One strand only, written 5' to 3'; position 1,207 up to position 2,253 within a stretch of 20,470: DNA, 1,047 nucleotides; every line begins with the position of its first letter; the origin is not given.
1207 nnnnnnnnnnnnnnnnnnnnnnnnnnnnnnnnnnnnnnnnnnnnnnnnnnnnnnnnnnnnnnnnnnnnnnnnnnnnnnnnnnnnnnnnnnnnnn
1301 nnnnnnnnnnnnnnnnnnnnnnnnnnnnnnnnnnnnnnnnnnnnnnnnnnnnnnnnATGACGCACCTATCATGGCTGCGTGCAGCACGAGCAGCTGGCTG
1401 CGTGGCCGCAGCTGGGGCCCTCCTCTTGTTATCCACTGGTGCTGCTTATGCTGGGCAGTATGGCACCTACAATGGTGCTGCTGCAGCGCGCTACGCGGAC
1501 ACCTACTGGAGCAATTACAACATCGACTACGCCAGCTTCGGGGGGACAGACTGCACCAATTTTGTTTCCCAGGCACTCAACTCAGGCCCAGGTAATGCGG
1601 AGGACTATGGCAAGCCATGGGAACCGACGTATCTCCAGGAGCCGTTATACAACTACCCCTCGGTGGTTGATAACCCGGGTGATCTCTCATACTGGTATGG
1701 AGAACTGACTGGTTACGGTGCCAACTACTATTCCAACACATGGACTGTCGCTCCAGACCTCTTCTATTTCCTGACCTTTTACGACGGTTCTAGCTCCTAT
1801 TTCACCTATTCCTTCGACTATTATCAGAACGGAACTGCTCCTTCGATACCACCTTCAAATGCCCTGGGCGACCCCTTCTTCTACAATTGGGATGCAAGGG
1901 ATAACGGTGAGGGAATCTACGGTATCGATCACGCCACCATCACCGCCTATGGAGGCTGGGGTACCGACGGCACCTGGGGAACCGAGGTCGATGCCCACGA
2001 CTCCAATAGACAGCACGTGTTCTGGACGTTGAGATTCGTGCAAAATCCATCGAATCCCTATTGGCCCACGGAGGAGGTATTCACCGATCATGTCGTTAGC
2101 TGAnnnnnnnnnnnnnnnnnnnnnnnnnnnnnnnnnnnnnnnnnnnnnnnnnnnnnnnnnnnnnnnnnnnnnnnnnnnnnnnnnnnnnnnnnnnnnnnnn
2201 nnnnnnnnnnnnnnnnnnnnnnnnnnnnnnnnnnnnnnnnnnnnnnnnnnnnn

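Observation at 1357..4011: Overlapping operon of a secreted Amidase_6 (NlpC/P60-like) protein, two exported or membrane unknowns and a CxxC zinc-ribbon protein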

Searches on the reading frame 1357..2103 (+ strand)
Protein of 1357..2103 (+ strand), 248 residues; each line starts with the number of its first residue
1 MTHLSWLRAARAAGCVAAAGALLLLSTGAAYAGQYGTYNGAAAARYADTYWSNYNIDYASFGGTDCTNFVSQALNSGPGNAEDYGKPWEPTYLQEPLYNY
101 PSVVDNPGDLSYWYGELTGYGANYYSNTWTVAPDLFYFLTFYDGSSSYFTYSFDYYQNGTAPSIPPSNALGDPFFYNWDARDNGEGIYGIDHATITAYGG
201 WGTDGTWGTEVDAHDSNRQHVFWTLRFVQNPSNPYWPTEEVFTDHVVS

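Call 6: search_protein_families(library=pfam, proteins=[window:1357-2103:+], max_evalue=1)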
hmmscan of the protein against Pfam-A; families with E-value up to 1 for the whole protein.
window:1357-2103:+ (248 aa): 1 family
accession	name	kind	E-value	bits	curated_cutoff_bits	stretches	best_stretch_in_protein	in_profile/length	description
PF12671.13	Amidase_6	-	2.3e-16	60.7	23.2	1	38-225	2-151/163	Putative amidase domain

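Call 7: search_protein_families(library=ncbifam, proteins=[window:1357-2103:+], max_evalue=1)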
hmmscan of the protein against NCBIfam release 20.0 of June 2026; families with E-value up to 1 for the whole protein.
window:1357-2103:+ (248 aa): 0 families

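Call 8: find_encoding_contigs(protein=window:1357-2103:+, flank=10000, max_places=8)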
Protein window:1357-2103:+ (248 aa): 5 contigs read that carry it; 3 places shown.
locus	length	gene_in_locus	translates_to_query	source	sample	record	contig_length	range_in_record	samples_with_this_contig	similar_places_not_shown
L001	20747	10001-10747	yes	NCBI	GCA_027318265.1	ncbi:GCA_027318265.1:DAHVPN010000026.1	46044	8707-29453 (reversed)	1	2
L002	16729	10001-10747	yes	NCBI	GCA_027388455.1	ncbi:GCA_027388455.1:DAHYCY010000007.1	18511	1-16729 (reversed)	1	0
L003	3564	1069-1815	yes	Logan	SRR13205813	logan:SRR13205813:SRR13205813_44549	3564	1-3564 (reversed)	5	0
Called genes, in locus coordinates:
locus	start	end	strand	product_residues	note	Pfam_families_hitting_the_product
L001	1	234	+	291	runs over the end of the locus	PF00296:Bac_luciferase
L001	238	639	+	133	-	PF02136:NTF2 (weak), PF12680:SnoaL_2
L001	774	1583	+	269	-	PF01177:Asp_Glu_race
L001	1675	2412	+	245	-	PF01138:RNase_PH, PF03725:RNase_PH_C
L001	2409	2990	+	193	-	PF01725:Ham1p_like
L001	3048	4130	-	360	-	PF01168:Ala_racemase_N, PF14031:D-ser_dehydrat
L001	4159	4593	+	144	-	-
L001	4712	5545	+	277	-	PF01925:TauE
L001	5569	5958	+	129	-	PF07843:DUF1634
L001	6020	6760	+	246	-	PF00392:GntR, PF07702:UTRA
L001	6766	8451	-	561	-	PF00501:AMP-binding, PF13193:AMP-binding_C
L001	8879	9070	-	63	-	-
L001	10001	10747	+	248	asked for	PF12671:Amidase_6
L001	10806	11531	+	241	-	-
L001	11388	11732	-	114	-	-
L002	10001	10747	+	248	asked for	PF12671:Amidase_6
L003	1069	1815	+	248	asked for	PF12671:Amidase_6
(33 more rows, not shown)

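Call 19: search_solved_structures(query=window:1357-2103:+, max_evalue=10, show_alignments=2)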
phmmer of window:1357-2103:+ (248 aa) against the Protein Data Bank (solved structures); distinct sequences matched with E-value up to 10: 1.
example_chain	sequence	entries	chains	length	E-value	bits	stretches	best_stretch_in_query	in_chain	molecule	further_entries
1dy2_A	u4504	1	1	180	0.35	13.8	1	163-221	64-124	COLLAGEN ALPHA1(XV) CHAIN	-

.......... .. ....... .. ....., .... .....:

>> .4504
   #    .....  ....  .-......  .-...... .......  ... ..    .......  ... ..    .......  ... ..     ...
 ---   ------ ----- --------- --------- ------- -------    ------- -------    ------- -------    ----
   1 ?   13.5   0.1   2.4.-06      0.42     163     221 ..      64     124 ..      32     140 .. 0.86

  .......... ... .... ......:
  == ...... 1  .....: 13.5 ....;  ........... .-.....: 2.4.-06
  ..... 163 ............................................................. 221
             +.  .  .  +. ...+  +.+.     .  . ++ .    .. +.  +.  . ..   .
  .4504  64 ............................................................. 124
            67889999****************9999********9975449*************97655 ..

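Call 21: search_dna_similar(query=window:1357-2100:+, collection=plasmids, mode=protein, max_rows=30)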
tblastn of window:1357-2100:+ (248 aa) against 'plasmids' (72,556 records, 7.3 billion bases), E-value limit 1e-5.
No match.

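Call 25: find_homologous_proteins(query=window:1357-2103:+)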
Query window:1357-2103:+ (248 aa): 25 proteins with E <= 0.001 among 4021 candidates.
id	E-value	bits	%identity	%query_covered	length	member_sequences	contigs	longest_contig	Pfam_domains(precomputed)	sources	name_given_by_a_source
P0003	9.8e-169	578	100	100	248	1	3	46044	PF12671.14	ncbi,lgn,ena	-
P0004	4.6e-62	228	52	96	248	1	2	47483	PF12671.14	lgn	-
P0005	4.0e-54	202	50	94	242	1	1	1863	PF12671.14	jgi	jgi:hypothetical protein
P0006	1.7e-26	112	38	97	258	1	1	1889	PF12671.14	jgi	-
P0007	3.9e-18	84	40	81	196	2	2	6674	PF12671.14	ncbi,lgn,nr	ncbi:MAG: amidase domain-containing protein [Thermaerobacter sp.]|nr:amidase domain-containing prote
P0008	4.3e-17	81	38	84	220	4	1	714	PF12671.14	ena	-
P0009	9.8e-15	73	38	88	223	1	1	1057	PF12671.14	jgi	jgi:putative amidase-like protein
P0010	5.0e-14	71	35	83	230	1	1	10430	PF12671.14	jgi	jgi:hypothetical protein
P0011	7.4e-14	70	36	95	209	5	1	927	PF12671.14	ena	-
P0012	6.1e-13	67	36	95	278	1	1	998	PF12671.14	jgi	-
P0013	4.4e-12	64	34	93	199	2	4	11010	PF12671.14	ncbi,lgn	ncbi:MAG TPA: amidase domain-containing protein [Chloroflexota bacterium]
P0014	1.6e-11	63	34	95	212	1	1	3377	PF12671.14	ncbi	-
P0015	1.1e-10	60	32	81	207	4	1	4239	PF12671.14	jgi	-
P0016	8.7e-10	57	33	80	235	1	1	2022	PF12671.14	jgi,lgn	jgi:hypothetical protein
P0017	1.7e-9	56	35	91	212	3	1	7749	PF12671.14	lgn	-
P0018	2.0e-9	56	32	91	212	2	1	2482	PF12671.14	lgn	-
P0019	2.0e-9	56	36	76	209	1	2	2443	PF12671.14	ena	-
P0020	3.9e-9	55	32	97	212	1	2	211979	PF12671.14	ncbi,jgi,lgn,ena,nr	ncbi:MAG TPA: amidase domain-containing protein [Chloroflexota bacterium]|nr:amidase domain-containi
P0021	3.8e-7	48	33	86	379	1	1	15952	PF12671.14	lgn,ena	-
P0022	5.6e-7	48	32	84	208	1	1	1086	PF12671.14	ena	-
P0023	8.2e-6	44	56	23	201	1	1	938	PF12671.14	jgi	jgi:hypothetical protein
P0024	5.7e-5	41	37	41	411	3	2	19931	PF12671.14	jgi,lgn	jgi:hypothetical protein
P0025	9.4e-5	40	33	75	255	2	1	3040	PF12671.14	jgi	jgi:hypothetical protein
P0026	2.4e-4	39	32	85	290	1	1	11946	PF12671.14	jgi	jgi:cell wall-associated NlpC family hydrolase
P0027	7.4e-4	37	31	85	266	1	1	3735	PF12671.14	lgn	-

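Call 30: find_encoding_contigs(protein=P0004, flank=8000, max_places=3)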
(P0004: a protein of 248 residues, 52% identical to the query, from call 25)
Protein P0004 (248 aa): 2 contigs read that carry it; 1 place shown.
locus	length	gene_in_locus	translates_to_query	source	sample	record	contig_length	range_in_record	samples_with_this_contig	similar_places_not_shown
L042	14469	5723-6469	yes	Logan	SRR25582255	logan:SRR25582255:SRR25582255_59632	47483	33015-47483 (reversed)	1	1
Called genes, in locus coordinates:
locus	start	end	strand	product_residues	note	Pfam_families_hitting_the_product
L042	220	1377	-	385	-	-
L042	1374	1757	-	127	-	PF03551:PadR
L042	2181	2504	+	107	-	-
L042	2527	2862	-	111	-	PF00392:GntR, PF13545:HTH_Crp_2 (weak)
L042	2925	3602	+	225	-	-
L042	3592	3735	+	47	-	-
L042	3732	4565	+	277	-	-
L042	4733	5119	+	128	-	-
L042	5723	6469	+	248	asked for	PF12671:Amidase_6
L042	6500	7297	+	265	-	-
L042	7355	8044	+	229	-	-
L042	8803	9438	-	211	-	-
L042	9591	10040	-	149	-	PF00665:rve, PF13683:rve_3, PF13333:rve_2 (weak)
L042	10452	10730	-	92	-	PF01527:HTH_Tnp_1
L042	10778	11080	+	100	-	-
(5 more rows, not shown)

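Call 71: predict_structure(alignment_id=A7)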
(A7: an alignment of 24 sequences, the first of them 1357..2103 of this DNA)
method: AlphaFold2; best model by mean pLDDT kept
length: 248 residues; sequences in the alignment: 24
mean_pLDDT: 62.7   pTM: 0.64
mean pLDDT of the five models: 62.7, 60.4, 59.9, 59.0, 55.4
residues with pLDDT >= 90: 0; 70-90: 95; 50-70: 89; < 50: 64
segments of 3 or more residues with pLDDT < 50: 1-6, 26-34, 80-83, 89-128, 228-230
pLDDT, mean of each block of 10 residues (from residue 1): 51 56 50 60 81 53 67 68 50 41 40 40 41 77 61 58 70 86 85 85 70 69 62 69 81
secondary structure, 60 per line:
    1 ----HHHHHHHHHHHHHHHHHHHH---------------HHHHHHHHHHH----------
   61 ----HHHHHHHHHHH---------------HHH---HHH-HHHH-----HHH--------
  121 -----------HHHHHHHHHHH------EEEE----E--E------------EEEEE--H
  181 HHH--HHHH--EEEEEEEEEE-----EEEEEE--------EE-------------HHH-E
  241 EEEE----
elements in order: H5-24 H40-50 H65-75 H101-104 H132-142 E149-152 E173-177 H180-183 H186-189 E192-201 E207-212 E240-244

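Call 74: find_encoding_contigs(protein=P0006, flank=5000, max_places=2)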
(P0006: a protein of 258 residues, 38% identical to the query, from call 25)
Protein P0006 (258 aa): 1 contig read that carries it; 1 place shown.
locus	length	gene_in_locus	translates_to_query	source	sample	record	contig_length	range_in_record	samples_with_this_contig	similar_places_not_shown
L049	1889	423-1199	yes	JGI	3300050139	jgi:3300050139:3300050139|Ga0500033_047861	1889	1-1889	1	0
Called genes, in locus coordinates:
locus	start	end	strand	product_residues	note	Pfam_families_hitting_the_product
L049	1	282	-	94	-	?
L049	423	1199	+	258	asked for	PF12671:Amidase_6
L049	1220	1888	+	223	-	?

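Call 75: find_encoding_contigs(protein=P0010, flank=5000, max_places=2)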
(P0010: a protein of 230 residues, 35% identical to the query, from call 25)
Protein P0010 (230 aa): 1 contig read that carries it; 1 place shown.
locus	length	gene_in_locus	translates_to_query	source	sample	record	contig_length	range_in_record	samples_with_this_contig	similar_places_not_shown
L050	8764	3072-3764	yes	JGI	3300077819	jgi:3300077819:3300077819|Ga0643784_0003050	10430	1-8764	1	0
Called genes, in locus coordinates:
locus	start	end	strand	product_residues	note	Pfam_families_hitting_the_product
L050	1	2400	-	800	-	?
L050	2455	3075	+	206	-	-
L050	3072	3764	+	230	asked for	PF12671:Amidase_6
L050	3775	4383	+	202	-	-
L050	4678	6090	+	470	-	-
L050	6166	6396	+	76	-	-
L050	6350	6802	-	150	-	-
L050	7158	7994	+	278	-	PF03400:DDE_Tnp_IS1 (faint)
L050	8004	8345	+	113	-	-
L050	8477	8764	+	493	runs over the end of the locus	-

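Call 76: find_encoding_contigs(protein=P0020, flank=5000, max_places=2)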
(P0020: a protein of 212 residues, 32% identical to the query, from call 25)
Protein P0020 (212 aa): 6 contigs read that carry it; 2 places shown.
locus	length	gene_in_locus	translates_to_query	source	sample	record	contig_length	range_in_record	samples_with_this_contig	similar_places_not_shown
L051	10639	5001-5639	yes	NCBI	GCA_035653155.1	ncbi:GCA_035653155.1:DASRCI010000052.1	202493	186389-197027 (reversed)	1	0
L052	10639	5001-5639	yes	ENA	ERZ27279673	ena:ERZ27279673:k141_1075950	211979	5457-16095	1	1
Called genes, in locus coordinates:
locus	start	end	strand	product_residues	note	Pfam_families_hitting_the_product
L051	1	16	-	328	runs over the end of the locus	PF23473:LysM3_LYK4_5 (faint), PF01476:LysM, PF23577:LysM_RLK (faint), PF01476:LysM, PF01464:SLT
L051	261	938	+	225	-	PF09991:DUF2232 (weak)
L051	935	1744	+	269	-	PF00005:ABC_tran, PF02463:SMC_N (faint), PF13304:AAA_21 (faint)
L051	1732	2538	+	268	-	PF00005:ABC_tran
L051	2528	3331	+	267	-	PF02361:CbiQ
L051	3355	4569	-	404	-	PF05977:MFS_3, PF07690:MFS_1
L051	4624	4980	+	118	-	-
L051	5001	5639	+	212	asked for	PF12671:Amidase_6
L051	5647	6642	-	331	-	PF01244:Peptidase_M19, PF04909:Amidohydro_2 (faint)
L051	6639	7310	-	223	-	PF00702:Hydrolase, PF12710:HAD, PF13419:HAD_2, PF13242:Hydrolase_like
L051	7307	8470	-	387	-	PF01702:TGT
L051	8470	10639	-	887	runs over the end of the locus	PF01436:NHL (faint)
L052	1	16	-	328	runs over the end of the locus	PF23473:LysM3_LYK4_5 (faint), PF01476:LysM, PF23577:LysM_RLK (faint), PF01476:LysM, PF01464:SLT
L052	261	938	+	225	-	PF09991:DUF2232 (weak)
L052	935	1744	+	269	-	PF00005:ABC_tran, PF02463:SMC_N (faint), PF13304:AAA_21 (faint)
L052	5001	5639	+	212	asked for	PF12671:Amidase_6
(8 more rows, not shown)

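Call 78: search_protein_families(library=phrogs, proteins=[window:1357-2103:+], max_evalue=0.01)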
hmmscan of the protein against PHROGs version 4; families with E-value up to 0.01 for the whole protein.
window:1357-2103:+ (248 aa): 0 families

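Call 82: find_related_loci(query=A7, collection=metagenome_contigs, flank=3500)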
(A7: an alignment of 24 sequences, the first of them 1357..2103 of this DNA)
Query A7 (248 aa) in metagenome_contigs; peptide patterns used: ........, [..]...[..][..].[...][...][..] (x = any residue, [..] = any of these).
600 stretches matched a pattern (row limit reached: there are more); 140 encode a relative of the query (tblastn E <= 1e-3); the best 80 are kept; 80 distinct loci.
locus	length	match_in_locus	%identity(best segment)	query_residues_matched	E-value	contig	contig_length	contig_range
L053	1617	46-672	35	3-246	1e-30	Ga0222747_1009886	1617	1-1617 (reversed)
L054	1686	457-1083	32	5-246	1e-21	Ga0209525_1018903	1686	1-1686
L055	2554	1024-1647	33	6-246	1e-20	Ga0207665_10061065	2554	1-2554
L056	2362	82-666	33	19-248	8e-20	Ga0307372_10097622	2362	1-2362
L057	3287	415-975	35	19-226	3e-17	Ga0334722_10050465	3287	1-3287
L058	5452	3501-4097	34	11-246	3e-15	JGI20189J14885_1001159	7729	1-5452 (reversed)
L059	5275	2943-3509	31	7-224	7e-15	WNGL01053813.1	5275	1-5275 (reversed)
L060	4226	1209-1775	31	7-224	7e-15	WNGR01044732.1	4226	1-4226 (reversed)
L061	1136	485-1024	34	38-246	9e-15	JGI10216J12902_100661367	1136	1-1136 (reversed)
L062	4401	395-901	33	38-246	5e-14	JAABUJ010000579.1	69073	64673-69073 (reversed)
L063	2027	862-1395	33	38-246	1e-13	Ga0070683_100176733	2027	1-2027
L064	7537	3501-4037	32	38-236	2e-12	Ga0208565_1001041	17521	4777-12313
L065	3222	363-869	33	48-246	7e-12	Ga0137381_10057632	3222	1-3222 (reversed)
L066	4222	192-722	33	38-230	7e-12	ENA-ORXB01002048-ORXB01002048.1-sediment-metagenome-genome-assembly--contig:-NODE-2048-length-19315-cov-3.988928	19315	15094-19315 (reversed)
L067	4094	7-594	34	16-248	1e-11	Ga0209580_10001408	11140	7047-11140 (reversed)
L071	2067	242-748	29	49-246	2e-10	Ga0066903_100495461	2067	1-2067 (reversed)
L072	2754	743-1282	30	33-225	5e-10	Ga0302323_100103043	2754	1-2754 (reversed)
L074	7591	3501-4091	29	18-246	8e-10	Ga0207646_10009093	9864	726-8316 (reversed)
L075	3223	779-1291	33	27-226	2e-9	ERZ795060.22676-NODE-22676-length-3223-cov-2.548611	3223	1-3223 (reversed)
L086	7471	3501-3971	28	24-223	2e-8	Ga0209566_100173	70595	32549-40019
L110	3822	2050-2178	47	35-77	1e-6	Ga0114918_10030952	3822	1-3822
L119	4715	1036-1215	38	30-85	3e-6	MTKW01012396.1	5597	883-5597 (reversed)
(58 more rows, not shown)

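Call 87: search_protein_families(library=pfam, proteins=[L119:379-1608:+, L110:1372-2553:+, L064:2742-4070:+, L086:2847-4040:+], max_evalue=1)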
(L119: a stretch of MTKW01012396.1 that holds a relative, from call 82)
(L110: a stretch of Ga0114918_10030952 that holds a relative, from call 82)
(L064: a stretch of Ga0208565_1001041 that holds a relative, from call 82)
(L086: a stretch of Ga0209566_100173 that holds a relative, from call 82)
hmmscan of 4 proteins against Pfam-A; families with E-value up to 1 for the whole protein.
L119:379-1608:+ (410 aa): 1 family
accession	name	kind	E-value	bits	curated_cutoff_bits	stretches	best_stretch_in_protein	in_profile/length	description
PF12671.13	Amidase_6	-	1.6e-31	110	23.2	1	228-399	2-156/163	Putative amidase domain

L110:1372-2553:+ (394 aa): 1 family
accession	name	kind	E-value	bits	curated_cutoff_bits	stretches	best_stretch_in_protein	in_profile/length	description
PF12671.13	Amidase_6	-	1.3e-28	100.6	23.2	1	230-379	2-153/163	Putative amidase domain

L064:2742-4070:+ (443 aa): 2 families
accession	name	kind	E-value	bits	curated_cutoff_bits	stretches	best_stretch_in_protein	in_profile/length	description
PF12671.13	Amidase_6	-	7.9e-23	81.8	23.2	1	254-428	2-158/163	Putative amidase domain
PF01018.28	GTP1_OBG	-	0.16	12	27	1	273-315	2-45/155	GTP1/OBG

L086:2847-4040:+ (398 aa): 2 families
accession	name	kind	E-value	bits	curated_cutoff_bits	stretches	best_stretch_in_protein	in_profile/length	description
PF12671.13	Amidase_6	-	2.6e-39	135.4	23.2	1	234-381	2-152/163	Putative amidase domain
PF05257.22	CHAP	-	0.049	14.6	26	1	258-359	9-73/81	CHAP domain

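Call 88: search_solved_structures(query=A7, max_evalue=1)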
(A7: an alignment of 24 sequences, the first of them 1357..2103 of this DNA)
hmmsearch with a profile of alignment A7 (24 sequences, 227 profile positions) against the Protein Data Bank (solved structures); distinct sequences matched with E-value up to 1: 1.
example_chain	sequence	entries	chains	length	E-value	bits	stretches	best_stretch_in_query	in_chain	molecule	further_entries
2wzr_2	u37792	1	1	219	0.86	12.1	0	187-216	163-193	POLYPROTEIN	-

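Call 104: find_related_loci(query=A7, collection=viral_contigs, flank=4000)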
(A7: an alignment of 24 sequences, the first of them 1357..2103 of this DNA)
Query A7 (248 aa) in viral_contigs; peptide patterns used: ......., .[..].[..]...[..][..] (x = any residue, [..] = any of these).
63 stretches matched a pattern; 5 encode a relative of the query (tblastn E <= 1e-3); 5 distinct loci.
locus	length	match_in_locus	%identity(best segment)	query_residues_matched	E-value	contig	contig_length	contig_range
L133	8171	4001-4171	44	32-82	4e-7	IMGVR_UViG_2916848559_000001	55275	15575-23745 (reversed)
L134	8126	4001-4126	40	34-75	3e-6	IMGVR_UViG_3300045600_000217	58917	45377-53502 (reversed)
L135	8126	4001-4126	40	34-75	4e-6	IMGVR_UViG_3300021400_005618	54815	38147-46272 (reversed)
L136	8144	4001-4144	44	38-82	5e-6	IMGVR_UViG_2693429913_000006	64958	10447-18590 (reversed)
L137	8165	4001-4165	42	30-79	5e-5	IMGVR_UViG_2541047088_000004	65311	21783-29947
